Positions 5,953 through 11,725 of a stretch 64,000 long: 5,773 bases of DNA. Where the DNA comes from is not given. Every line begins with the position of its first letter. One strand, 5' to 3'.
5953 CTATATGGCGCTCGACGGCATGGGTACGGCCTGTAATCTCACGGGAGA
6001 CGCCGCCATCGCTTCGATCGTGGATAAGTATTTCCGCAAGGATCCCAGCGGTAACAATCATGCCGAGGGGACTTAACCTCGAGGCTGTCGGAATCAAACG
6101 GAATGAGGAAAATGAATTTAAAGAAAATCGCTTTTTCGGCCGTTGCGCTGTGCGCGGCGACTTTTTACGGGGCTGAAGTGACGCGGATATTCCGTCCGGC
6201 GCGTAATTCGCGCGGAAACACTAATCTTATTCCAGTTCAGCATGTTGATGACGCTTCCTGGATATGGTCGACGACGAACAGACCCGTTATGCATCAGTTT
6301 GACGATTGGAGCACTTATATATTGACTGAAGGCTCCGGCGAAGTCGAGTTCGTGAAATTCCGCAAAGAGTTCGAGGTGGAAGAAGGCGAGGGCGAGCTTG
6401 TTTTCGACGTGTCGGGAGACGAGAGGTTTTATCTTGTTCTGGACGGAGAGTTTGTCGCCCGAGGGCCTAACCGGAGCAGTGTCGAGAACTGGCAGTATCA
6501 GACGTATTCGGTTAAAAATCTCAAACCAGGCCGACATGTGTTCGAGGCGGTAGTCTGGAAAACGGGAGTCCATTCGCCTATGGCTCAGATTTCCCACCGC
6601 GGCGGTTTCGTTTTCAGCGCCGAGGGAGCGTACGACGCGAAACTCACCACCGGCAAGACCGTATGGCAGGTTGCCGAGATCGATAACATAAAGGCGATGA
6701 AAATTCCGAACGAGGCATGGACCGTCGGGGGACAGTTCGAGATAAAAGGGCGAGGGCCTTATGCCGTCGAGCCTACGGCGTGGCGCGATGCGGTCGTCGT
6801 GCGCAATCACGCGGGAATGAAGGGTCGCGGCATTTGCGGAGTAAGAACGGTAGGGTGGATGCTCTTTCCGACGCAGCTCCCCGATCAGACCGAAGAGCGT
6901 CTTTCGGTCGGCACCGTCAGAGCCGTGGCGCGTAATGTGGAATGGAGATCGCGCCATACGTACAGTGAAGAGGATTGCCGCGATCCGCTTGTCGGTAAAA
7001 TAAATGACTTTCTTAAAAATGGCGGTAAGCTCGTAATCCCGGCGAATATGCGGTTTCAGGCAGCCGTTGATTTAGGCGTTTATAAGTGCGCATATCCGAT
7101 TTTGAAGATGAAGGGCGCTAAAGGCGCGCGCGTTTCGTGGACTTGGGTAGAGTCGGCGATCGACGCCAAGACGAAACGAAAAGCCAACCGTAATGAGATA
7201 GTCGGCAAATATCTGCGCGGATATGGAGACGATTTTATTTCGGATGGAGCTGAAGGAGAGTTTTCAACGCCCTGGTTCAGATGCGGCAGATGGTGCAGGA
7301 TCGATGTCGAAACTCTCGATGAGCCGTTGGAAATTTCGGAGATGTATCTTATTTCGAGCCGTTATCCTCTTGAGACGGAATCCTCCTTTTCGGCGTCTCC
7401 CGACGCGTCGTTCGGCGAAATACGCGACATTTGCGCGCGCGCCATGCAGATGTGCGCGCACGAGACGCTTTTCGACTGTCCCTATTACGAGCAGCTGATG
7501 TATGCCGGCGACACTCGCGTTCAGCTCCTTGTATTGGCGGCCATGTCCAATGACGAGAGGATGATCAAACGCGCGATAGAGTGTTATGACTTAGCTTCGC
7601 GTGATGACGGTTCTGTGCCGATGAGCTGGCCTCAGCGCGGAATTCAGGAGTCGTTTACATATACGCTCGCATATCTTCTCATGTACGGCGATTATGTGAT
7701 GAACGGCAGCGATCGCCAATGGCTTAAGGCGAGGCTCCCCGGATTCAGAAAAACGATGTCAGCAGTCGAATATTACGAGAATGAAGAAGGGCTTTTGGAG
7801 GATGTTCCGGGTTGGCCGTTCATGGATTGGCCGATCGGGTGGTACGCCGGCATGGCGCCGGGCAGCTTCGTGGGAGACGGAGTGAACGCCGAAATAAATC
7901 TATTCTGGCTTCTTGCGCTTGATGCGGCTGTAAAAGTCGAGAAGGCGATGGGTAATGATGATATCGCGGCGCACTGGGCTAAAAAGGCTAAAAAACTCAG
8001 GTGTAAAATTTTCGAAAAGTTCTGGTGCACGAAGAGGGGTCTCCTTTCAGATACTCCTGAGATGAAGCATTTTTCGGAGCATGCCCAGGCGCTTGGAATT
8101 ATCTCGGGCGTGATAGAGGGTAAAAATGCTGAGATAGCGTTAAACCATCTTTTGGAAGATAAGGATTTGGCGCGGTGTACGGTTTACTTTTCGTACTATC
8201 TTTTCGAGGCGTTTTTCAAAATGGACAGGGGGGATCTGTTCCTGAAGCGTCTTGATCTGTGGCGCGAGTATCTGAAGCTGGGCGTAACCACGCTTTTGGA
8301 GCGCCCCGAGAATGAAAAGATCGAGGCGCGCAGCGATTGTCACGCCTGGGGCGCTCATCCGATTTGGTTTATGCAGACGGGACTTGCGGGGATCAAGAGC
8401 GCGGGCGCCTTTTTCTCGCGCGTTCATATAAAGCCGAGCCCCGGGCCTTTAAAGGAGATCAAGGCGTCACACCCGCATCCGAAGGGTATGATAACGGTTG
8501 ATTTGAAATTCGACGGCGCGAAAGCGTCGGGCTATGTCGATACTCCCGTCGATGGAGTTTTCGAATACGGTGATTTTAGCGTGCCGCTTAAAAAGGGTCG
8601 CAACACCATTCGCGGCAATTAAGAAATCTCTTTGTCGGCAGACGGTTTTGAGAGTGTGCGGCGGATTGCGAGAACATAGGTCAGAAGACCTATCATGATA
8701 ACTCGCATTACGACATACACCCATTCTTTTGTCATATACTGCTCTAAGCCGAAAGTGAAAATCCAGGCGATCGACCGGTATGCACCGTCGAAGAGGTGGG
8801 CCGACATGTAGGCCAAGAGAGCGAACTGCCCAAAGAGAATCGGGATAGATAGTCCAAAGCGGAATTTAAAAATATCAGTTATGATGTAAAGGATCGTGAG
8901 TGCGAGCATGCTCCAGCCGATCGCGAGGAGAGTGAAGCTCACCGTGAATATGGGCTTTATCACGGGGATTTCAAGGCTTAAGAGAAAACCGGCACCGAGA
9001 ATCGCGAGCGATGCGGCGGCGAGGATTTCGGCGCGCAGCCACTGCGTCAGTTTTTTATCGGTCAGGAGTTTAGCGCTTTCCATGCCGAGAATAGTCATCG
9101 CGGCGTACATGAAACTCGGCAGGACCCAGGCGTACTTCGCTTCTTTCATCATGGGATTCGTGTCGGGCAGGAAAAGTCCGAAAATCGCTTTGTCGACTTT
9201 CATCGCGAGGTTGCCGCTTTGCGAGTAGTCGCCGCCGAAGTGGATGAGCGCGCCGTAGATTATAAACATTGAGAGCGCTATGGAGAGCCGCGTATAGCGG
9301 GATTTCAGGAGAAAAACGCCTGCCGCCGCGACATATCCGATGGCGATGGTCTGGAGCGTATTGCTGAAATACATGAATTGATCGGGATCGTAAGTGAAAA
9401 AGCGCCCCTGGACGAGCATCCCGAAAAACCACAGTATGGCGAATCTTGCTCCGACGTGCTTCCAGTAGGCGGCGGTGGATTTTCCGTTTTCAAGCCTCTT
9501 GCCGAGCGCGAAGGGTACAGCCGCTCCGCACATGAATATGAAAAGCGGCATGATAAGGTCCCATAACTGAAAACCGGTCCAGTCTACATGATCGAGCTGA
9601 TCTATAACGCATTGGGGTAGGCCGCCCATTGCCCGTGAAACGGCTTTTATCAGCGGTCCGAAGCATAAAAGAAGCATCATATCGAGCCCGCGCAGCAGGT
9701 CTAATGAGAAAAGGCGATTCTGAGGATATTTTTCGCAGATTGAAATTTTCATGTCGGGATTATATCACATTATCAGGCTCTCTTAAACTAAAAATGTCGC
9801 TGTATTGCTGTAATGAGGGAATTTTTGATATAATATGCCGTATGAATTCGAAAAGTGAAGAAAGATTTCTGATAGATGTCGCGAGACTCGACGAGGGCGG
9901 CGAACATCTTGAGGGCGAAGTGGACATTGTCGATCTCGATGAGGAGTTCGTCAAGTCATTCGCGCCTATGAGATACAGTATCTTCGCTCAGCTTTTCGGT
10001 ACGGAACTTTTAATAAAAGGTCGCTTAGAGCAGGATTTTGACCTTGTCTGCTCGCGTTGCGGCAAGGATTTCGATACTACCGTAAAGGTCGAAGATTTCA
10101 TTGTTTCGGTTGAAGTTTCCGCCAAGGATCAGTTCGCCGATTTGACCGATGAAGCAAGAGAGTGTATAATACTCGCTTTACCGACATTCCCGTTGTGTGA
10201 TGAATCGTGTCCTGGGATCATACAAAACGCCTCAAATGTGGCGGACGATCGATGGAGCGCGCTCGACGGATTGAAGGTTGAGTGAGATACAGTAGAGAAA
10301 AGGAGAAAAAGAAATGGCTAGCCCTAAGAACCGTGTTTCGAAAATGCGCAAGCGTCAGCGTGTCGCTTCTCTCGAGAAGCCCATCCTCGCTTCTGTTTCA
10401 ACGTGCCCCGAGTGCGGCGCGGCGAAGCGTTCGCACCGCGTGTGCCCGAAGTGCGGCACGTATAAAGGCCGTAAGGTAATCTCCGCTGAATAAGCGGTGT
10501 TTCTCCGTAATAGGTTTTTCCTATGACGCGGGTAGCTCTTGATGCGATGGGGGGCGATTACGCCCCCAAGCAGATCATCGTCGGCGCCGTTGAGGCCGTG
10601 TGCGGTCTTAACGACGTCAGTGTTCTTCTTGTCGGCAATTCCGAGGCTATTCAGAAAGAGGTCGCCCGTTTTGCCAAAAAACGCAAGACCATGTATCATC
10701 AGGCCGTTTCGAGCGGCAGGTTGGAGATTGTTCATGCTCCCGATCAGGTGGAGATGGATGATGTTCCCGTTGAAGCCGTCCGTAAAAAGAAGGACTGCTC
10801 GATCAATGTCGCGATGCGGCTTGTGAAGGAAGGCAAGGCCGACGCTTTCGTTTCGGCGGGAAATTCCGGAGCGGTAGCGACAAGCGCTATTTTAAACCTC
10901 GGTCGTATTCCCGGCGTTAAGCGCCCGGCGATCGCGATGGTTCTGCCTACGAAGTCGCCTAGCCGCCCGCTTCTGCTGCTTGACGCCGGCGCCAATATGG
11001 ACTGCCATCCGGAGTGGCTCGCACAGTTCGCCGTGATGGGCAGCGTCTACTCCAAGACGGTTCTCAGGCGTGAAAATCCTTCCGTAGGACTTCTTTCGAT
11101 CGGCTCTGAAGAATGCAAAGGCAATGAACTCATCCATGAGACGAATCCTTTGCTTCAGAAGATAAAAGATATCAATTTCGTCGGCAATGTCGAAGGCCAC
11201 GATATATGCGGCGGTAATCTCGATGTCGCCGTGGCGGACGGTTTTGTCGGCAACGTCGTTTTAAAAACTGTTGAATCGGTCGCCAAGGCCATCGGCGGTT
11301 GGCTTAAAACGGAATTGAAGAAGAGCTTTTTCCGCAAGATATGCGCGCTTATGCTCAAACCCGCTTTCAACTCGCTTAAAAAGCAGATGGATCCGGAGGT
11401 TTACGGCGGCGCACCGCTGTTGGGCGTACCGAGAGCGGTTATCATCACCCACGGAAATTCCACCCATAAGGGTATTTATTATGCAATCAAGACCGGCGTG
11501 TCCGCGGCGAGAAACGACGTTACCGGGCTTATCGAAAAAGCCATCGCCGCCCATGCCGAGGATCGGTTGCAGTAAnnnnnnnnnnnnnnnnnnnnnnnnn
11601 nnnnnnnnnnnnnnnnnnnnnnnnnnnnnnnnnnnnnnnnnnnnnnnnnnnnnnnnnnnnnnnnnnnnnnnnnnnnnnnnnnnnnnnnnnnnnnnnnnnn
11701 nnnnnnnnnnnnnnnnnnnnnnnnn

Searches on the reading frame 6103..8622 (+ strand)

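Call 92: search_protein_families(library=pfam, proteins=[window:6103-8622:+], max_evalue=0.00001)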
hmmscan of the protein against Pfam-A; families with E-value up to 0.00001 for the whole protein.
window:6103-8622:+ (839 aa): 1 family
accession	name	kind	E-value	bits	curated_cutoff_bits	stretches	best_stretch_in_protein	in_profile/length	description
PF17389.8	Bac_rhamnosid6H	-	1.1e-21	78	24.5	1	427-758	4-336/339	Bacterial alpha-L-rhamnosidase 6 hairpin glycosidase domain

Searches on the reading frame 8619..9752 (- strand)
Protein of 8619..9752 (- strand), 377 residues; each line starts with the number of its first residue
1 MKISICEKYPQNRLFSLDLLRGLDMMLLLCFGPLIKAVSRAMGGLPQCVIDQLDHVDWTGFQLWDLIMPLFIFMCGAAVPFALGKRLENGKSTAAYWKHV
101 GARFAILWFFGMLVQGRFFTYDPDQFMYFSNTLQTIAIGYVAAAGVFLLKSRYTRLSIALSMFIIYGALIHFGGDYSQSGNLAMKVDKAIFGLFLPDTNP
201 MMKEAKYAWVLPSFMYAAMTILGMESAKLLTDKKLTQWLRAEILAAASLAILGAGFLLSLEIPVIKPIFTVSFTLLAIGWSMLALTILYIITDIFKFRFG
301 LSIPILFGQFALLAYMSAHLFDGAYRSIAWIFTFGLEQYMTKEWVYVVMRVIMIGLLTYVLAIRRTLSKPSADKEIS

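Call 92: search_protein_families(library=pfam, proteins=[window:8619-9752:-], max_evalue=0.00001)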
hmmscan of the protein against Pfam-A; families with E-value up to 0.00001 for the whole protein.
window:8619-9752:- (377 aa): 1 family
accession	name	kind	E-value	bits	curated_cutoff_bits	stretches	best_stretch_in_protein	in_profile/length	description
PF16401.11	DUF5009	-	4.9e-06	26.6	25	1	16-113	4-102/260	Domain of unknown function (DUF5009)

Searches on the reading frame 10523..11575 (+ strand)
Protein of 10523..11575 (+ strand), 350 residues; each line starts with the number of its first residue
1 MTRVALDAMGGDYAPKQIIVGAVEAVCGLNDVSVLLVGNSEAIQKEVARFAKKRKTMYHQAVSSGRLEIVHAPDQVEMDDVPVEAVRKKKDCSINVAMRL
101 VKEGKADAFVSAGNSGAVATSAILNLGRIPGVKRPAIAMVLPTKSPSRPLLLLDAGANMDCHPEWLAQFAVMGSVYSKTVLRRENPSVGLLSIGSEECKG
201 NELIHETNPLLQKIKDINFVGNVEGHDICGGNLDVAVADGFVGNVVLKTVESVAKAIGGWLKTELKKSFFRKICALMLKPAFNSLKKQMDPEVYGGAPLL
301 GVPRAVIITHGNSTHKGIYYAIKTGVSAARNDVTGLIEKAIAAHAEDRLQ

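Call 92: search_protein_families(library=pfam, proteins=[window:10523-11575:+], max_evalue=0.00001)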
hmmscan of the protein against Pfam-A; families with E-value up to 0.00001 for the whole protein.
window:10523-11575:+ (350 aa): 1 family
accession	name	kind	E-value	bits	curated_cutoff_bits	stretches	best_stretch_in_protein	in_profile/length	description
PF02504.20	FA_synthesis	-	6.3e-109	364.4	29.1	1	3-334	2-322/324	Fatty acid synthesis protein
